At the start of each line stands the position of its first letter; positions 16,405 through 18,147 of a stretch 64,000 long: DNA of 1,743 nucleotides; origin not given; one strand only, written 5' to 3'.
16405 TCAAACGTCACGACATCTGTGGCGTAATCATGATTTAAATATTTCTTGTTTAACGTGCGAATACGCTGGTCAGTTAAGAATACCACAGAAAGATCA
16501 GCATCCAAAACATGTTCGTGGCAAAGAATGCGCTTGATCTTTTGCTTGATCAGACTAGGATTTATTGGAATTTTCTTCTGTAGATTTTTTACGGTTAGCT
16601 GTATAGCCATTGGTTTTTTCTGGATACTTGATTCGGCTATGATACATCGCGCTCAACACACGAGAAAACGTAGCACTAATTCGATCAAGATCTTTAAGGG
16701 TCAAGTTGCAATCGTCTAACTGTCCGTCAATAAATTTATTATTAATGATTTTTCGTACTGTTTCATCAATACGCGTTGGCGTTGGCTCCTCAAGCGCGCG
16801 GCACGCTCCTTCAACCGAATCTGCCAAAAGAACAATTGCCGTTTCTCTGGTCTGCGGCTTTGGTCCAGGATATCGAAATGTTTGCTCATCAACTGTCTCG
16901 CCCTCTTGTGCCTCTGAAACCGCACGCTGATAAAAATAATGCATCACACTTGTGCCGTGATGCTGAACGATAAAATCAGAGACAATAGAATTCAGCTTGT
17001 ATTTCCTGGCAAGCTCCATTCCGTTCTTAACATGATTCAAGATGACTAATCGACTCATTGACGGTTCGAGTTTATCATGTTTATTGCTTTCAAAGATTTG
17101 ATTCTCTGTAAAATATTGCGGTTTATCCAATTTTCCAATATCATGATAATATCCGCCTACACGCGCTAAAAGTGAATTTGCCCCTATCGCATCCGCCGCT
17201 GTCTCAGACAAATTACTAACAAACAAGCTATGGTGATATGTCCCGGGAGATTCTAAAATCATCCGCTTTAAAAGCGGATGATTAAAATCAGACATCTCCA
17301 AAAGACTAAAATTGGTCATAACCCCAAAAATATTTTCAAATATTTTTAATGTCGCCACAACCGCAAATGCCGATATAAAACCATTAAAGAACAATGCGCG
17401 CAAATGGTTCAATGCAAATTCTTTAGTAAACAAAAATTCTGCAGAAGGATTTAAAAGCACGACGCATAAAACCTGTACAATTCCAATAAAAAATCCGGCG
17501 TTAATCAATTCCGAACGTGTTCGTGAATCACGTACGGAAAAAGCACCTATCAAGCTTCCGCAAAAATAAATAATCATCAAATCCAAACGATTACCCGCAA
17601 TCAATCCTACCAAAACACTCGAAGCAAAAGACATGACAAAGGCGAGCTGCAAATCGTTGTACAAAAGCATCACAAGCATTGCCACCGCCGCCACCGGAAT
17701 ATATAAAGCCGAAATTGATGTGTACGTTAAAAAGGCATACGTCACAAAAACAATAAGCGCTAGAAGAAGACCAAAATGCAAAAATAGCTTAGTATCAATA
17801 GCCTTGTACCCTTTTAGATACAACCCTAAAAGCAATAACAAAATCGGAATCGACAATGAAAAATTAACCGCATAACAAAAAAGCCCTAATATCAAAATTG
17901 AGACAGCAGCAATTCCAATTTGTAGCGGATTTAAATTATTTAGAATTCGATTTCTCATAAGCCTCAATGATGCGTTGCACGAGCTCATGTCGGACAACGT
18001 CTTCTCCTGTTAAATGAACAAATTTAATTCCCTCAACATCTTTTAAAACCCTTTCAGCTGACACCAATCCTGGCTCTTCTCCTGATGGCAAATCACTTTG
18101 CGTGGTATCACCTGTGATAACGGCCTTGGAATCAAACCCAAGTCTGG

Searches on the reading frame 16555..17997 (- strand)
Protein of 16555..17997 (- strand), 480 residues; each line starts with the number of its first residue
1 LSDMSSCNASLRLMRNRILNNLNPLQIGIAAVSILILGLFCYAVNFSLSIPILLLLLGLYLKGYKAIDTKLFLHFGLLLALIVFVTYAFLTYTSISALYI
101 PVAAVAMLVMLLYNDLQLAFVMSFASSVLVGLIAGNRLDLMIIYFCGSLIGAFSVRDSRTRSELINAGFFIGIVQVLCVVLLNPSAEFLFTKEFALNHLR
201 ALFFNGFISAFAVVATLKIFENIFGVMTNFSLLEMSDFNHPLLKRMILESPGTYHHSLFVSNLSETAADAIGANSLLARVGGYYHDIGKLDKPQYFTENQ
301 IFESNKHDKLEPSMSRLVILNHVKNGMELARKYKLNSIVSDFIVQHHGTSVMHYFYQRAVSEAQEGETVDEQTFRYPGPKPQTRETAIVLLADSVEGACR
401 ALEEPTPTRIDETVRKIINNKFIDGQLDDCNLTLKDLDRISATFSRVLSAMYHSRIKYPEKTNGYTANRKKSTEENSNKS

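Call 57: search_protein_families(library=pfam, proteins=[window:16555-17997:-], max_evalue=0.00001)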
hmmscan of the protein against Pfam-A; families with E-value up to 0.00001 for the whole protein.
window:16555-17997:- (480 aa): 2 families
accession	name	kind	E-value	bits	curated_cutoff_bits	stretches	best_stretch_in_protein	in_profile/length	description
PF07698.17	7TM-7TMR_HD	-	1.5e-19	71.1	29.4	1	46-228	11-190/190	7TM receptor with intracellular HD hydrolase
PF01966.28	HD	-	1.2e-15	58.3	22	1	253-396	1-114/116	HD domain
